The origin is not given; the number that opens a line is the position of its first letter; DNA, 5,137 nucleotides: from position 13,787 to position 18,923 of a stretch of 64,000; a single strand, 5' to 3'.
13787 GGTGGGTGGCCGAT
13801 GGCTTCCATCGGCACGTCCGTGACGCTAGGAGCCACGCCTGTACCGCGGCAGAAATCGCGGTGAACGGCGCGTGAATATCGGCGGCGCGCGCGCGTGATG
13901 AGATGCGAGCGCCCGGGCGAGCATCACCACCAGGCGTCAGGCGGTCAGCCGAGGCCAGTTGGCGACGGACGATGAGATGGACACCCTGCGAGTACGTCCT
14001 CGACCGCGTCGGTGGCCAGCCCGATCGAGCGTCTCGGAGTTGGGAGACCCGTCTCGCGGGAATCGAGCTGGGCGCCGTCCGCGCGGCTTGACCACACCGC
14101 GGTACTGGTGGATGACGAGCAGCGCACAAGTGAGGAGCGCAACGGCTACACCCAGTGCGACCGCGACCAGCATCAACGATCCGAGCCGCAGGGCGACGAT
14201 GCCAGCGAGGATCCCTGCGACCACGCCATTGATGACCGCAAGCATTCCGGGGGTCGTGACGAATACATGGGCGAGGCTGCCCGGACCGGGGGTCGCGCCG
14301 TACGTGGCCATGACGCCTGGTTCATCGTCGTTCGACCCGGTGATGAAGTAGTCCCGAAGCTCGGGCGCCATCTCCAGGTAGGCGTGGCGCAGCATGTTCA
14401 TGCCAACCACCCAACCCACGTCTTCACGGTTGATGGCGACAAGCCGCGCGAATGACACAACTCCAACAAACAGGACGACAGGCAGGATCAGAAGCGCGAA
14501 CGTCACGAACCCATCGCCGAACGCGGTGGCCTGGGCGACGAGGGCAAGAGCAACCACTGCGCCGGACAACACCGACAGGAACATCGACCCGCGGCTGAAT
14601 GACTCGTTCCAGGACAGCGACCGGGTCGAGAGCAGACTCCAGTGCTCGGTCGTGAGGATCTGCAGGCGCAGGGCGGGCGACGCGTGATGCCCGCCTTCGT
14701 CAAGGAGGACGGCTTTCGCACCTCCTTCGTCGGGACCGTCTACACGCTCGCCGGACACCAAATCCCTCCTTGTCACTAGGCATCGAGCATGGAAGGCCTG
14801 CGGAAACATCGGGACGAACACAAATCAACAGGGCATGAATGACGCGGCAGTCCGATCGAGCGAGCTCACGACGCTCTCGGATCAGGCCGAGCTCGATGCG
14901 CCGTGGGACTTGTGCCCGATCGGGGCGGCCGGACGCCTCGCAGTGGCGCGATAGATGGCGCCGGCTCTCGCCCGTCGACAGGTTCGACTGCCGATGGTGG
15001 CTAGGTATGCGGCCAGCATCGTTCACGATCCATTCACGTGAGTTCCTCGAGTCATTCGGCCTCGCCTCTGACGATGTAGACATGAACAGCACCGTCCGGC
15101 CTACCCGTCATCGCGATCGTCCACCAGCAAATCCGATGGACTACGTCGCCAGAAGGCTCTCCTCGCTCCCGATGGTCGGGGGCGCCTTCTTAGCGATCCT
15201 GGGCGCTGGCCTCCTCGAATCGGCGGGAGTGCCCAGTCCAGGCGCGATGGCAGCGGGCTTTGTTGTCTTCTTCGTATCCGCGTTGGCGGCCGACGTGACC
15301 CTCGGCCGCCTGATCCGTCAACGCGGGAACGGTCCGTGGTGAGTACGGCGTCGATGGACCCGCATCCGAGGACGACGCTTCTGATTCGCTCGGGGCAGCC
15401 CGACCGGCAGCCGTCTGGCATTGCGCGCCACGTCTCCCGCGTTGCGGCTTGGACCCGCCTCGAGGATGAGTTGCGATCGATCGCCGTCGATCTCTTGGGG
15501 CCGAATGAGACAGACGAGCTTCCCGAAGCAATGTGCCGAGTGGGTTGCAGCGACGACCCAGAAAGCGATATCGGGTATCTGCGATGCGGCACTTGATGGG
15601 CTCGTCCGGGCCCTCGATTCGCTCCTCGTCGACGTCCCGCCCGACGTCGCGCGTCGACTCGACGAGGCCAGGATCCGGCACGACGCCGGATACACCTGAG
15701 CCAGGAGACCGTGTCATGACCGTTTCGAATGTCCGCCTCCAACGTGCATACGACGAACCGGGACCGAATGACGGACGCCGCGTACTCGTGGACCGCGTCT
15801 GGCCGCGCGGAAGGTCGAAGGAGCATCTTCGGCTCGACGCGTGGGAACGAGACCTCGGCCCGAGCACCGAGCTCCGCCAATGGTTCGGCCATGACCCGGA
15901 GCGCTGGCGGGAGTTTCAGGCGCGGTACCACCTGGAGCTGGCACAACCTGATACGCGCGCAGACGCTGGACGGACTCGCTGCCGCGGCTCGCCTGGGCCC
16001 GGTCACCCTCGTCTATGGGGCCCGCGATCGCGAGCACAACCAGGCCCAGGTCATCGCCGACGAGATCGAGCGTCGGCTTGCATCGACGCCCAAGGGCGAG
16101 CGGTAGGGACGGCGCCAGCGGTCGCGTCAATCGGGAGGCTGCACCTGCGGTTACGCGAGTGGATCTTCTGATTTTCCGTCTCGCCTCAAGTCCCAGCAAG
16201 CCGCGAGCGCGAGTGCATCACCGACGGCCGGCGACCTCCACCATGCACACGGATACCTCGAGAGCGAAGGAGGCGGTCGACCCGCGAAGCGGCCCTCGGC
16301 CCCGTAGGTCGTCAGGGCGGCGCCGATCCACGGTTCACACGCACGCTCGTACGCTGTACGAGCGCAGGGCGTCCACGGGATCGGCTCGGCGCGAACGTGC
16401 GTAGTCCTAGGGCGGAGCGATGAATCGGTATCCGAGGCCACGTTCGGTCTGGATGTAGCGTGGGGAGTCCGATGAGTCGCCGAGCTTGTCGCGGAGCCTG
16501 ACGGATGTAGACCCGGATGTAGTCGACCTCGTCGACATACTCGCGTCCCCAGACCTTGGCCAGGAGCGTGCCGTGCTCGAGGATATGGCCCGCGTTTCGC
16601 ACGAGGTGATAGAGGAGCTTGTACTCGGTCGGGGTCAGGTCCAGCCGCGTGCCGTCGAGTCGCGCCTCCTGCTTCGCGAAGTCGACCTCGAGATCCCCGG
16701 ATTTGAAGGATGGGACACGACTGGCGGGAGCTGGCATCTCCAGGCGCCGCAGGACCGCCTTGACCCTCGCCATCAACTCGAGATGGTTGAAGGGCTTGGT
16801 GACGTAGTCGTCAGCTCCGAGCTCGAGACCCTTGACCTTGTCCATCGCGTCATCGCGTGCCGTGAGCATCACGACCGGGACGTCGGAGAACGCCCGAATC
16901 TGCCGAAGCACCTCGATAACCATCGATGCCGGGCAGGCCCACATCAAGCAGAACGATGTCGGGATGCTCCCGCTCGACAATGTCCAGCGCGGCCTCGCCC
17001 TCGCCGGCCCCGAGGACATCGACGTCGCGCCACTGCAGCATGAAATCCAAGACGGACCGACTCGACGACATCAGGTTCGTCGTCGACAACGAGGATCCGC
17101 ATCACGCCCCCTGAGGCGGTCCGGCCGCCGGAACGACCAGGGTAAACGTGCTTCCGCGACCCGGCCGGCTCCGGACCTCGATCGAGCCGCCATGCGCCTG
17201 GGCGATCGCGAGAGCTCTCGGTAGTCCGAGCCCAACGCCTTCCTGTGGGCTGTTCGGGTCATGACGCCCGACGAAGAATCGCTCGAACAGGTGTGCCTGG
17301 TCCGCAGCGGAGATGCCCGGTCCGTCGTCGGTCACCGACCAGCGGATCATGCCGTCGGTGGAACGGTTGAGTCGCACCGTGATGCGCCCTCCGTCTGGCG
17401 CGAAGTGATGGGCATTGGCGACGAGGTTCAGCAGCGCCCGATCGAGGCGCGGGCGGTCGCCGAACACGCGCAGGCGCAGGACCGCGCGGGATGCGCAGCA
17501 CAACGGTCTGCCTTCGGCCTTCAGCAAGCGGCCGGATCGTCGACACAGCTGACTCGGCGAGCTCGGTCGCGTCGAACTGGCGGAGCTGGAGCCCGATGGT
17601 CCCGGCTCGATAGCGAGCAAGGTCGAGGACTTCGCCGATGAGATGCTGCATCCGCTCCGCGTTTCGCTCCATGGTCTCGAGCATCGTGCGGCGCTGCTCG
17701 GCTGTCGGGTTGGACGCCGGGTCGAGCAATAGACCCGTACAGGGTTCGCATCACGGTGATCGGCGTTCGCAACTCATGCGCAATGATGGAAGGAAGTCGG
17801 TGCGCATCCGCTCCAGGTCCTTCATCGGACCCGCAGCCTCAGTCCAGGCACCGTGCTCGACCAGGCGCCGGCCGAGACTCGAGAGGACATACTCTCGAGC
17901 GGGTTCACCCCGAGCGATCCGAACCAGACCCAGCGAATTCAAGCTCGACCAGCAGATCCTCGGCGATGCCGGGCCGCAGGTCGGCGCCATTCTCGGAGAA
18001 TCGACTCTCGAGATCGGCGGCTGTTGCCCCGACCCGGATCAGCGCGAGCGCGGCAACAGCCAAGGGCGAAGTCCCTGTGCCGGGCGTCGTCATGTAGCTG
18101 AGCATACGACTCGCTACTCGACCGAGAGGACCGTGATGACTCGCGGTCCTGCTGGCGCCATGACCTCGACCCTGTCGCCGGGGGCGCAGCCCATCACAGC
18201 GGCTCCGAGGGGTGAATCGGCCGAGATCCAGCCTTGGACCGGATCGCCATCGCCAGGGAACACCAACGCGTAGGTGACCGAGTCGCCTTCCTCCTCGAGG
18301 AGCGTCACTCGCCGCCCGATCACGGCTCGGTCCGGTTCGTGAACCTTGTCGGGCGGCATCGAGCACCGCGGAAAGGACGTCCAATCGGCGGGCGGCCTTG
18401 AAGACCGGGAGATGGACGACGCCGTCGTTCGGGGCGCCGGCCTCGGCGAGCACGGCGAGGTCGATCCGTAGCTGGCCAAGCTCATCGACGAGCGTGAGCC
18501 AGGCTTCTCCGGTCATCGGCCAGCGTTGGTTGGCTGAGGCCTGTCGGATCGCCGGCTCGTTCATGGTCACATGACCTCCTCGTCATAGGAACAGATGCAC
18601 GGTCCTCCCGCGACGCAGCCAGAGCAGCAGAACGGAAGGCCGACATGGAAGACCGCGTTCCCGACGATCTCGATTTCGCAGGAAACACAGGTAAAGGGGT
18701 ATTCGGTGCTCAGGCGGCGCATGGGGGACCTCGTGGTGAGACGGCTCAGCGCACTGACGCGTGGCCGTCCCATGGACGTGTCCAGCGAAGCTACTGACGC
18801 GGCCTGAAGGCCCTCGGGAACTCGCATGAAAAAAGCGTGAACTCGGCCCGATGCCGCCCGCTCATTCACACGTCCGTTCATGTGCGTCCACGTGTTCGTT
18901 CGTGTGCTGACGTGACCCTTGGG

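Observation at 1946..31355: Recurrent 11-bp-phased RTTCAY direct repeats upstream of at least 10 transcription units: a candidate regulon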

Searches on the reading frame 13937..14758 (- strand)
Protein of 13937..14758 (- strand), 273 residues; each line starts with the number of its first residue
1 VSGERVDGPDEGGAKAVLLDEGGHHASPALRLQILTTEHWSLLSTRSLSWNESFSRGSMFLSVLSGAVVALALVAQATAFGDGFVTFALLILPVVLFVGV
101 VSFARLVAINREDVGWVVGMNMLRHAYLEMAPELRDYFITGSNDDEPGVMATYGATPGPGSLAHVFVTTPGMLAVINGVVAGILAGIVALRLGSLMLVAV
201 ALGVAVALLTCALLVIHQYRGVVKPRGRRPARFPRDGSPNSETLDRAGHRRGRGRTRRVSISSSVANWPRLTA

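Call 18: search_protein_families(library=ncbifam, proteins=[window:13937-14758:-], max_evalue=0.01)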
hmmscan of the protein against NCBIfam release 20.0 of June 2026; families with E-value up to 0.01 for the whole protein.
window:13937-14758:- (273 aa): 0 families

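Call 35: search_protein_families(library=pfam, proteins=[window:13937-14758:-], max_evalue=0.01)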
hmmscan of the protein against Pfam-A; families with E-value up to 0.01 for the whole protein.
window:13937-14758:- (273 aa): 0 families

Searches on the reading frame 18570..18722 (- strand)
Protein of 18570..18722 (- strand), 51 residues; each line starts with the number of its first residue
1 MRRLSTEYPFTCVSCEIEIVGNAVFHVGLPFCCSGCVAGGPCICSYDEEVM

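Call 18: search_protein_families(library=ncbifam, proteins=[window:18570-18722:-], max_evalue=0.01)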
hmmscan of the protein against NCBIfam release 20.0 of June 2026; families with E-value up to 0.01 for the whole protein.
seq(51 aa): 0 families

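Call 35: search_protein_families(library=pfam, proteins=[window:18570-18722:-], max_evalue=0.01)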
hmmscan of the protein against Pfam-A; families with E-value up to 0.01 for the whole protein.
seq(51 aa): 0 families

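Call 51: find_homologous_proteins(query=window:18570-18722:-, max_evalue=0.001)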
Query seq(51 aa) (51 aa): 57 proteins with E <= 0.001 among 57 candidates.
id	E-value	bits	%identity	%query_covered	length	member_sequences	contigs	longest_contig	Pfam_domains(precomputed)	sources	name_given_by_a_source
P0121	1.5e-25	105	90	100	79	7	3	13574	-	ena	-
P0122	3.3e-23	98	86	98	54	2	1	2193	-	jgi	jgi:hypothetical protein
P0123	4.7e-23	97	84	98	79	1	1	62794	-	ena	-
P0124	4.8e-23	97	90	98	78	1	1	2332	-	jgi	jgi:hypothetical protein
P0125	7.4e-23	96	84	98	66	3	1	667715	-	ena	-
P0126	1.8e-22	95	84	98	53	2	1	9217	-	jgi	jgi:hypothetical protein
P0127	2.6e-22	95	84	98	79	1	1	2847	-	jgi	-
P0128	7.7e-22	93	84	98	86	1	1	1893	-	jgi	jgi:hypothetical protein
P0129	7.8e-22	93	82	98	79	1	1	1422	-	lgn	-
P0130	8.1e-22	93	82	100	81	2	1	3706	-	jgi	jgi:hypothetical protein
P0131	1.6e-21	92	84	98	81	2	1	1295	-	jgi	jgi:hypothetical protein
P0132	1.7e-21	92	82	98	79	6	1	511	-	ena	-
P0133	2.0e-21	92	85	94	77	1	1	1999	-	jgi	jgi:hypothetical protein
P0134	2.0e-21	92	85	94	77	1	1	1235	-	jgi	jgi:hypothetical protein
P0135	2.4e-21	92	85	94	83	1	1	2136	-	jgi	jgi:hypothetical protein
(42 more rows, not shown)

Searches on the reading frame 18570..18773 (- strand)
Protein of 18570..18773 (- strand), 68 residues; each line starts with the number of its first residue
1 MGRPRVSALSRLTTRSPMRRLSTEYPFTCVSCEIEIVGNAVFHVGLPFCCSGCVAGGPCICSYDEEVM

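Call 60: predict_structure(alignment_id=A1)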
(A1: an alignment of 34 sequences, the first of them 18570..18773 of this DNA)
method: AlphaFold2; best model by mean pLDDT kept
length: 68 residues; sequences in the alignment: 34
mean_pLDDT: 45.1   pTM: 0.17
mean pLDDT of the five models: 45.1, 44.0, 43.0, 41.6, 40.4
residues with pLDDT >= 90: 0; 70-90: 0; 50-70: 11; < 50: 57
segments of 3 or more residues with pLDDT < 50: 1-31, 33-35, 43-46, 51-58, 64-68
pLDDT, mean of each block of 10 residues (from residue 1): 42 42 42 50 48 45 46
secondary structure, 60 per line:
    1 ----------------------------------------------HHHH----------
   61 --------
elements in order: H47-50
